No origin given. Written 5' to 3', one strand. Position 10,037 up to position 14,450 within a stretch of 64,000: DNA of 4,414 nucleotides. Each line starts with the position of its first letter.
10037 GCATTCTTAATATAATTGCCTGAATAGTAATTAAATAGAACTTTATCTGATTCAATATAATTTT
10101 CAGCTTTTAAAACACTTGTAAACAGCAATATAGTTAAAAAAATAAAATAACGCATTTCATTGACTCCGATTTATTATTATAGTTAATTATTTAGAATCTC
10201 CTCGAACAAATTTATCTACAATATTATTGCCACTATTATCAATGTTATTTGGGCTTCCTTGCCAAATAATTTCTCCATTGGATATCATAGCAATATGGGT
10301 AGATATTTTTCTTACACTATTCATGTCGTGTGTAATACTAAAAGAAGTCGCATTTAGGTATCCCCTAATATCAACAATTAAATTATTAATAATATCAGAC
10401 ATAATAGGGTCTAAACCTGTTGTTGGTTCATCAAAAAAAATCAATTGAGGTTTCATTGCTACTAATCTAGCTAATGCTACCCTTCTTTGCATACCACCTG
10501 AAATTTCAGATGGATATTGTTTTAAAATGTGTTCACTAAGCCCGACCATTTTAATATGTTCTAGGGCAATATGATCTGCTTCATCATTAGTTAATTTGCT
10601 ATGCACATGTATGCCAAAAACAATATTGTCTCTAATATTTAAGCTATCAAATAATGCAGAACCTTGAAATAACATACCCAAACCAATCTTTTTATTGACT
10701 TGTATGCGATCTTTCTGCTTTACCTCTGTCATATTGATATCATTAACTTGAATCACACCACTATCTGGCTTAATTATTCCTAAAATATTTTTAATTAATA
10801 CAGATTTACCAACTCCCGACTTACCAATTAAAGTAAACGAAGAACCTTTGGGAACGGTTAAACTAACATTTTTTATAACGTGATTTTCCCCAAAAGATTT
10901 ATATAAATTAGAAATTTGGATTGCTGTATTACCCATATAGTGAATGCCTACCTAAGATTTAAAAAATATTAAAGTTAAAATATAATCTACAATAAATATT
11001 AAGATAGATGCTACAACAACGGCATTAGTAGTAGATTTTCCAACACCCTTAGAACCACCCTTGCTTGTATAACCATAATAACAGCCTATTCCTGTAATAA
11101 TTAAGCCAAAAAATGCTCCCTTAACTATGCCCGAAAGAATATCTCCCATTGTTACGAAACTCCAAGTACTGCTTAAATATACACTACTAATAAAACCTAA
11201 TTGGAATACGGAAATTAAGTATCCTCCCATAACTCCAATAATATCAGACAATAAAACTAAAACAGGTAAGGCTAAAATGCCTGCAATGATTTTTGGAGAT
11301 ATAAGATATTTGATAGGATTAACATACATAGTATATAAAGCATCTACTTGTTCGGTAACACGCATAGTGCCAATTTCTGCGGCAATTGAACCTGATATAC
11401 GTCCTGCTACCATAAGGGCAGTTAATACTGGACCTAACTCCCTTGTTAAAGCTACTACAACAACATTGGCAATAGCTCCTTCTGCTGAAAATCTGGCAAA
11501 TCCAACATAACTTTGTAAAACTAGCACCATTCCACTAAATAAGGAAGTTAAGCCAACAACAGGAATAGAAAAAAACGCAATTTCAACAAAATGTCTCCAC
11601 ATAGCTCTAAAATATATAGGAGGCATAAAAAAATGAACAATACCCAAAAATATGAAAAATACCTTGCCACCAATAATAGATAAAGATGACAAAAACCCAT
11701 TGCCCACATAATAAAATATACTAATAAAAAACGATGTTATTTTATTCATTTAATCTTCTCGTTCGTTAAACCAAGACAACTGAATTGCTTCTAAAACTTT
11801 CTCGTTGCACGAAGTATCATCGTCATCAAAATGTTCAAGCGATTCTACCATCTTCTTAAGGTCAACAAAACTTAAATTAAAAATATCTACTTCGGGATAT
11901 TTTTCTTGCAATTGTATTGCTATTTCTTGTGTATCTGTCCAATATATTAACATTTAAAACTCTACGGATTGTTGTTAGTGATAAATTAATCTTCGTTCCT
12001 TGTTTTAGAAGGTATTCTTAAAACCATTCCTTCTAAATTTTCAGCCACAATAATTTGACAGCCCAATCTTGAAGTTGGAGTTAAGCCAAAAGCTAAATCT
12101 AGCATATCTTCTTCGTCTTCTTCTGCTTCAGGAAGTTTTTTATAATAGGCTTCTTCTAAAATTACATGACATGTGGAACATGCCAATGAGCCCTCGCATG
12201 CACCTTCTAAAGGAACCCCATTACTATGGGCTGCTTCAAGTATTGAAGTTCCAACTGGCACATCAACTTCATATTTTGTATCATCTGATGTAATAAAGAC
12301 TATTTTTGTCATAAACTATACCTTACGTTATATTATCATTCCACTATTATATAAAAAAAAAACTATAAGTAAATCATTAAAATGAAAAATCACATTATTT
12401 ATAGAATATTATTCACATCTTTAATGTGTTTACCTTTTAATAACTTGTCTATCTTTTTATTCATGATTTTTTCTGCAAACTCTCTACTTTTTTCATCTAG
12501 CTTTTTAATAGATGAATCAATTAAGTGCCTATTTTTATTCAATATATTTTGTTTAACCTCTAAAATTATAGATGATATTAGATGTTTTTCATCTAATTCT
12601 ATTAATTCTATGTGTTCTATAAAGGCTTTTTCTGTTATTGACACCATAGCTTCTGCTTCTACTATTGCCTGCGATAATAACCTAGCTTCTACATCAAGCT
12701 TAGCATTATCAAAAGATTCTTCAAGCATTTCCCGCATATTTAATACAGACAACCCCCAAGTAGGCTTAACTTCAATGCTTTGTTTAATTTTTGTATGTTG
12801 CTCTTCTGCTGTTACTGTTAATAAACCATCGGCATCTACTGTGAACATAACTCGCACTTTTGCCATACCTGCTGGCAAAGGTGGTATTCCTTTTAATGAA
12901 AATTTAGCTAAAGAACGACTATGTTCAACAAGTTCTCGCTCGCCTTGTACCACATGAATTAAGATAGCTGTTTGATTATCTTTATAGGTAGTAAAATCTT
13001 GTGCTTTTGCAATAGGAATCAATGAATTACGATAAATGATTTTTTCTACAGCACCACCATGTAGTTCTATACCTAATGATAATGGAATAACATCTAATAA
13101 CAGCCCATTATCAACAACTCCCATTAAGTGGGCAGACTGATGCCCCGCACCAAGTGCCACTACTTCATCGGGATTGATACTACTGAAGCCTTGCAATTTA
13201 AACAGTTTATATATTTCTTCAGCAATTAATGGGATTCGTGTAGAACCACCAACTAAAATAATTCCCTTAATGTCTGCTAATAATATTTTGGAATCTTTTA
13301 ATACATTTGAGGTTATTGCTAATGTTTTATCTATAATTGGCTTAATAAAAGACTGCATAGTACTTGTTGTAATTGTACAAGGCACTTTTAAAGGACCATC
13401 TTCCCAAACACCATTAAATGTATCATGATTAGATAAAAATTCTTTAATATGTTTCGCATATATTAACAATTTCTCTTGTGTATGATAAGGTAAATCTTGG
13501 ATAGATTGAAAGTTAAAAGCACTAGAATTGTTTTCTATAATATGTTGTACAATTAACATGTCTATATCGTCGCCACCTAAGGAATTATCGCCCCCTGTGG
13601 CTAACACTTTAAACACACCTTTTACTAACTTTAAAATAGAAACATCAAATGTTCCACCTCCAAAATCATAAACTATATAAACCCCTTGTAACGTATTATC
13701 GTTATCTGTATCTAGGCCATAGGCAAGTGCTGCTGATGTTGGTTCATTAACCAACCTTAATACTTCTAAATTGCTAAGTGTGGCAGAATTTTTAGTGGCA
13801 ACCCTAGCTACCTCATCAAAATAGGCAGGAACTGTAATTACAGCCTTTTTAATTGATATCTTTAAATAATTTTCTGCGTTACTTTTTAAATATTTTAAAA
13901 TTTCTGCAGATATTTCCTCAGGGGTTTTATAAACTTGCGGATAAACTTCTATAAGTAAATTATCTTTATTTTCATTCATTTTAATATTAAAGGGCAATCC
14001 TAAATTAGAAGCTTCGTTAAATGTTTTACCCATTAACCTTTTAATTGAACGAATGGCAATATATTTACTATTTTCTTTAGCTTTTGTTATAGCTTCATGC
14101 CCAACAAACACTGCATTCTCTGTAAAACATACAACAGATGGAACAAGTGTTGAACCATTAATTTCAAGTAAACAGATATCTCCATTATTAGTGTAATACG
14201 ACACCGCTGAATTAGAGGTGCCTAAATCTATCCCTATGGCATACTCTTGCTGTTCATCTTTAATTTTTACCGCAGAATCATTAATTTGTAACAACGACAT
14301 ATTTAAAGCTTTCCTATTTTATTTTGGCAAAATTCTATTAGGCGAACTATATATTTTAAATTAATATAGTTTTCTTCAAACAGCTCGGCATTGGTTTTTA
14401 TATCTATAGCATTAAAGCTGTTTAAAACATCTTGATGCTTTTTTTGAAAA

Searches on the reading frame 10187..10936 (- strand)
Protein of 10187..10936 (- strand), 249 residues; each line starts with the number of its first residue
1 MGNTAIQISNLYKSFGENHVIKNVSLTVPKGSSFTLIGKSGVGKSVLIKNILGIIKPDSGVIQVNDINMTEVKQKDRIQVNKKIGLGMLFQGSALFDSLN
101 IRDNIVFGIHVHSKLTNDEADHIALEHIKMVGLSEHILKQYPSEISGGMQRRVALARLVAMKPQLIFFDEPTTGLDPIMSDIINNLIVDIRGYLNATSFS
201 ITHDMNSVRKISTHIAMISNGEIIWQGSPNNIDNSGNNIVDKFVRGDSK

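Call 55: search_protein_families(library=pfam, proteins=[window:10187-10936:-], max_evalue=0.00001)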
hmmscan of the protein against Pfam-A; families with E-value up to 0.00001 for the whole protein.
window:10187-10936:- (249 aa): 1 family
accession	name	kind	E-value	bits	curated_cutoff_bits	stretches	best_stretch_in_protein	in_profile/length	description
PF00005.33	ABC_tran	-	2.6e-31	109.5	25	1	22-173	2-137/137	ABC transporter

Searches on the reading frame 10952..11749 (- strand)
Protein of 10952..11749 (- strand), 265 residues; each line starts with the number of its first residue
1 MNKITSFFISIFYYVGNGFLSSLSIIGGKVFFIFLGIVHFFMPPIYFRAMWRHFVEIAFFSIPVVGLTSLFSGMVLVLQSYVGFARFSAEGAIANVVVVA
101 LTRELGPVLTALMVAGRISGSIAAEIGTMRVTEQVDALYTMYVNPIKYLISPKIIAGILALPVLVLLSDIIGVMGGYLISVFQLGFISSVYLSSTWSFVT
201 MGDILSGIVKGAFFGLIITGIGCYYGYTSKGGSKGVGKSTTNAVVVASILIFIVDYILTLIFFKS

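Call 55: search_protein_families(library=pfam, proteins=[window:10952-11749:-], max_evalue=0.00001)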
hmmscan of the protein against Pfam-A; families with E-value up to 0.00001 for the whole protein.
window:10952-11749:- (265 aa): 1 family
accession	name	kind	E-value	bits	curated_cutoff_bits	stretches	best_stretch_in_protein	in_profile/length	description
PF02405.21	MlaE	-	1.8e-74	250.3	22.5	1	51-261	2-212/212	Permease MlaE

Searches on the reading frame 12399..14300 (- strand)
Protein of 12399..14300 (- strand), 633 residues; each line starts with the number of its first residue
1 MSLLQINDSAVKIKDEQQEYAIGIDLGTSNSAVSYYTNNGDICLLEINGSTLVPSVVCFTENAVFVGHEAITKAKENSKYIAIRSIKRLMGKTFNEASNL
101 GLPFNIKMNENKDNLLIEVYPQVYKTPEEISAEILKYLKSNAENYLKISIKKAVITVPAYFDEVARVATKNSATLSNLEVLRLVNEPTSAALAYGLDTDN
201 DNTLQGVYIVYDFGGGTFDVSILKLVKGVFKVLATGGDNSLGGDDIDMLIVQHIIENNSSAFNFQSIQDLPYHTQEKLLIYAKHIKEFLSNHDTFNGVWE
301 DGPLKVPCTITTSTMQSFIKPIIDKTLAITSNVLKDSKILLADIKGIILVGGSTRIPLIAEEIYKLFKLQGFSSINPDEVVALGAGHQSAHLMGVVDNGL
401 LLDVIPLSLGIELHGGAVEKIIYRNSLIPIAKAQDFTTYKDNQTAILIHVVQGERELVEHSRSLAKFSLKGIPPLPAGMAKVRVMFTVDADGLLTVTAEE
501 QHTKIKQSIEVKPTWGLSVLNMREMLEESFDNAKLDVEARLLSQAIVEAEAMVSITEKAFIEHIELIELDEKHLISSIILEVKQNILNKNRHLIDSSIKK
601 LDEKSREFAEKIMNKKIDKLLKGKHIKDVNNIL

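Call 55: search_protein_families(library=pfam, proteins=[window:12399-14300:-], max_evalue=0.00001)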
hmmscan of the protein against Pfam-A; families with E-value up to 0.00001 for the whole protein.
window:12399-14300:- (633 aa): 2 families
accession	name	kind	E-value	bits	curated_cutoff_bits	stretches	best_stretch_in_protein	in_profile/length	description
PF00012.26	HSP70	-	8.9e-153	510.1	20.6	1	21-613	1-598/599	Hsp70 protein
PF06723.19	MreB_Mbl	-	1.9e-17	63.5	27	1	129-390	72-320/327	MreB/Mbl protein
